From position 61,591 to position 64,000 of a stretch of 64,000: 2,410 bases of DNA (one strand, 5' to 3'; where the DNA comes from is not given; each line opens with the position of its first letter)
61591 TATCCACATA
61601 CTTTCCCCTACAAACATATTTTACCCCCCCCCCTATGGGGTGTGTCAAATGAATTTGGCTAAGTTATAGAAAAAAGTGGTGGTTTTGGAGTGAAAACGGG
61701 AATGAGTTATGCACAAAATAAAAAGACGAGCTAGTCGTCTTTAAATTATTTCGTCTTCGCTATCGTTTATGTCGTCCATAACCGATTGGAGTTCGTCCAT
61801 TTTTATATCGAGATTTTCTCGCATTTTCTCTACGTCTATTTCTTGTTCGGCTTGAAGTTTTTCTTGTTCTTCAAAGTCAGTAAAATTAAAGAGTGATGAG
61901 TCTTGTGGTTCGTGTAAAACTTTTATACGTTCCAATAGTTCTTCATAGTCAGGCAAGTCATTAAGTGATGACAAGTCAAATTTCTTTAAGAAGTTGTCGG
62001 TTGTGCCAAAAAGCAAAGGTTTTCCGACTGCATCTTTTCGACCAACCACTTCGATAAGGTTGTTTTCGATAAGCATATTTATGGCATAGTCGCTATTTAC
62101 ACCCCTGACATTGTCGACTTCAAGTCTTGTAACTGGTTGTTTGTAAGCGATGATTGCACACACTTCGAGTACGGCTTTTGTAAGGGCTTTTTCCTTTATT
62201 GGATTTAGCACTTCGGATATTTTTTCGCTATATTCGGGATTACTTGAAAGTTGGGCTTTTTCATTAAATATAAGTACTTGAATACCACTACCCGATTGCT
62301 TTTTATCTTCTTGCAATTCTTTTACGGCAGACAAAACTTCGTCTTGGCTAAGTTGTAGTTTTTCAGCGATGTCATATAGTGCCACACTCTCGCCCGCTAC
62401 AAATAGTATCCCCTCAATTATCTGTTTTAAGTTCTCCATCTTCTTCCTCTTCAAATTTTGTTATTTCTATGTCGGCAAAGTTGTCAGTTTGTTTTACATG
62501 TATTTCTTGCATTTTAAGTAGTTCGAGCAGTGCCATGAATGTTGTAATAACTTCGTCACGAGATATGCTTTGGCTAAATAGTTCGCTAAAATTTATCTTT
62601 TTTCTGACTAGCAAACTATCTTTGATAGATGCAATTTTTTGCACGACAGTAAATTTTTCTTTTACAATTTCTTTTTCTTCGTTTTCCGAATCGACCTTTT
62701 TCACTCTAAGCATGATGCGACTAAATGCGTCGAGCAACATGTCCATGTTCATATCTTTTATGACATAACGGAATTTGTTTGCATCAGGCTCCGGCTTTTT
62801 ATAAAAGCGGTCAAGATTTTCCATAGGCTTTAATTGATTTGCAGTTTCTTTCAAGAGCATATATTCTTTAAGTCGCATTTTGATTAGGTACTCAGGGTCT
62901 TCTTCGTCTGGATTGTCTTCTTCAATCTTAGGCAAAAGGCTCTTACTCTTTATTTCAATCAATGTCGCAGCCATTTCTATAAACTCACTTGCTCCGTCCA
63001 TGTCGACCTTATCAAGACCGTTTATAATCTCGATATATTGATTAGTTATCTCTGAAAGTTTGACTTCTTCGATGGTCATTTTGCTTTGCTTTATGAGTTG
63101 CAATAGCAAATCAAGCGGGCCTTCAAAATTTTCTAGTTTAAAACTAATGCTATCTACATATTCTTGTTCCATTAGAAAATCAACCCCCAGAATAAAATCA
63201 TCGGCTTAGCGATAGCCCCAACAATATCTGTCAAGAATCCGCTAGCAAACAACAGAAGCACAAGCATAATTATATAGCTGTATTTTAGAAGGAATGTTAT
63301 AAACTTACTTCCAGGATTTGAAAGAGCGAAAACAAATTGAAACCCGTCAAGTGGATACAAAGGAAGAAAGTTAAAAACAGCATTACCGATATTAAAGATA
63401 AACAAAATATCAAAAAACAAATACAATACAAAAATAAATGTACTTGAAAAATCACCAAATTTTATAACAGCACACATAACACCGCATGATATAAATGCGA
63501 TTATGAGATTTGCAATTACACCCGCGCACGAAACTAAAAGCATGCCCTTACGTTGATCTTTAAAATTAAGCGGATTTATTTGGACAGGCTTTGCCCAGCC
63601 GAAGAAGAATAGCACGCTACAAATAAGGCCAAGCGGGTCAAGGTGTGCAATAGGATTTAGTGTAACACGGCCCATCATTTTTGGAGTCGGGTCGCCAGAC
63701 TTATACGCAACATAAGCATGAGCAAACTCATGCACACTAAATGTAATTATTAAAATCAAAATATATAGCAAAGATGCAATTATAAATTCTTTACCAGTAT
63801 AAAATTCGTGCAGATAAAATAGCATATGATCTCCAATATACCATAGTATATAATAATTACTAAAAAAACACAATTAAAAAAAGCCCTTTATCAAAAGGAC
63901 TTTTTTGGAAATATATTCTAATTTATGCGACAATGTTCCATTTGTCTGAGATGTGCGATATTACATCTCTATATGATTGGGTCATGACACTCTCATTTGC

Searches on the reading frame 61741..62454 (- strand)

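Call 12: search_protein_families(library=pfam, proteins=[window:61741-62454:-], max_evalue=0.01)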
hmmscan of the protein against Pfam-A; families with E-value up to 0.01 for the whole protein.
window:61741-62454:- (237 aa): 2 families
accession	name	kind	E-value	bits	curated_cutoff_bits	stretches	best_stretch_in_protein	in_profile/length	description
PF04079.22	SMC_ScpB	-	4.8e-49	166.4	27.4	1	12-169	2-159/160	Segregation and condensation complex subunit ScpB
PF22451.2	NirdL-like_HTH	-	0.00095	19.1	27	0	28-51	21-44/47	Siroheme decarboxylase NirDL-like HTH domain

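Call 13: search_protein_families(library=ncbifam, proteins=[window:61741-62454:-], max_evalue=0.01)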
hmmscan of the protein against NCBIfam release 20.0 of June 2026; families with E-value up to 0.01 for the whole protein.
window:61741-62454:- (237 aa): 2 families
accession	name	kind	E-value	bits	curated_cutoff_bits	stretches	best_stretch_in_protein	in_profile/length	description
TIGR00281.1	TIGR00281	equivalog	6.7e-35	120.4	89.2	1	8-174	1-168/186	SMC-Scp complex subunit ScpB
NF001106.1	PRK00135.2-1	exception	1.7e-33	116.1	300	1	3-170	196-365/377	SMC-Scp complex subunit ScpB, long form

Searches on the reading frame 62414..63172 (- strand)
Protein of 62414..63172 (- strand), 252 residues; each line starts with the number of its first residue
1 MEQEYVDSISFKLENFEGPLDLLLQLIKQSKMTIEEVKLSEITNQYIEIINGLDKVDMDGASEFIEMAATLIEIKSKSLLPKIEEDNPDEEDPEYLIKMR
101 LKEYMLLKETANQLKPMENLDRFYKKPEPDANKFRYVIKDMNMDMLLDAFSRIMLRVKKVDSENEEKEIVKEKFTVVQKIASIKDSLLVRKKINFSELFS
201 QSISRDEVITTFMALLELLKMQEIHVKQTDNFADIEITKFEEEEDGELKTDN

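Call 12: search_protein_families(library=pfam, proteins=[window:62414-63172:-], max_evalue=0.01)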
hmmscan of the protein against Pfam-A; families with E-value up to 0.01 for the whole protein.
window:62414-63172:- (252 aa): 2 families
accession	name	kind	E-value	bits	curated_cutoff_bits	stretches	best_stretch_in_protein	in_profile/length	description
PF02616.19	SMC_ScpA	-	6.2e-28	98.8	24.6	1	26-238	1-230/232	Segregation and condensation protein ScpA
PF04824.21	Rad21_Rec8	-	0.00019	21.1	22.7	1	193-238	5-50/55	Conserved region of Rad21 / Rec8 like protein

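Call 13: search_protein_families(library=ncbifam, proteins=[window:62414-63172:-], max_evalue=0.01)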
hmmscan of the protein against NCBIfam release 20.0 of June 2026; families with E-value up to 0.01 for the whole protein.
window:62414-63172:- (252 aa): 6 families
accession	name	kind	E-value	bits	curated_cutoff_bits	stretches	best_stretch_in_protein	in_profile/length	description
NF000994.0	PRK00104.1-3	equivalog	2e-53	181.5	234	1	8-244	3-245/246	segregation/condensation protein A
NF000995.0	PRK00104.1-4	equivalog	4.6e-46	157.2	315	1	8-244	4-250/251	segregation/condensation protein A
NF000993.0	PRK00104.1-2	equivalog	2.8e-43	148.3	268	1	10-243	2-236/237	segregation/condensation protein A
NF000992.0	PRK00104.1-1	equivalog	4e-32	111.7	417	1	10-238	4-241/247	segregation/condensation protein A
NF001751.0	PRK00478.1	equivalog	8e-15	54.7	436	1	7-238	159-411/505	segregation/condensation protein A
NF007455.0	PRK10022.1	equivalog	0.0071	16.3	167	0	47-139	7-96/169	putative DNA-binding transcriptional regulator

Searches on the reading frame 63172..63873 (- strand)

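Call 83: search_protein_families(library=pfam, proteins=[window:63172-63873:-], max_evalue=0.001)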
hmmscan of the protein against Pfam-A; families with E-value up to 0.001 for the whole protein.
window:63172-63873:- (233 aa): 1 family
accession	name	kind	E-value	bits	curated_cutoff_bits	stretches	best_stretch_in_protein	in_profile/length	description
PF02163.28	Peptidase_M50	-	1.2e-08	35.1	27.2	1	37-204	2-219/221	Peptidase family M50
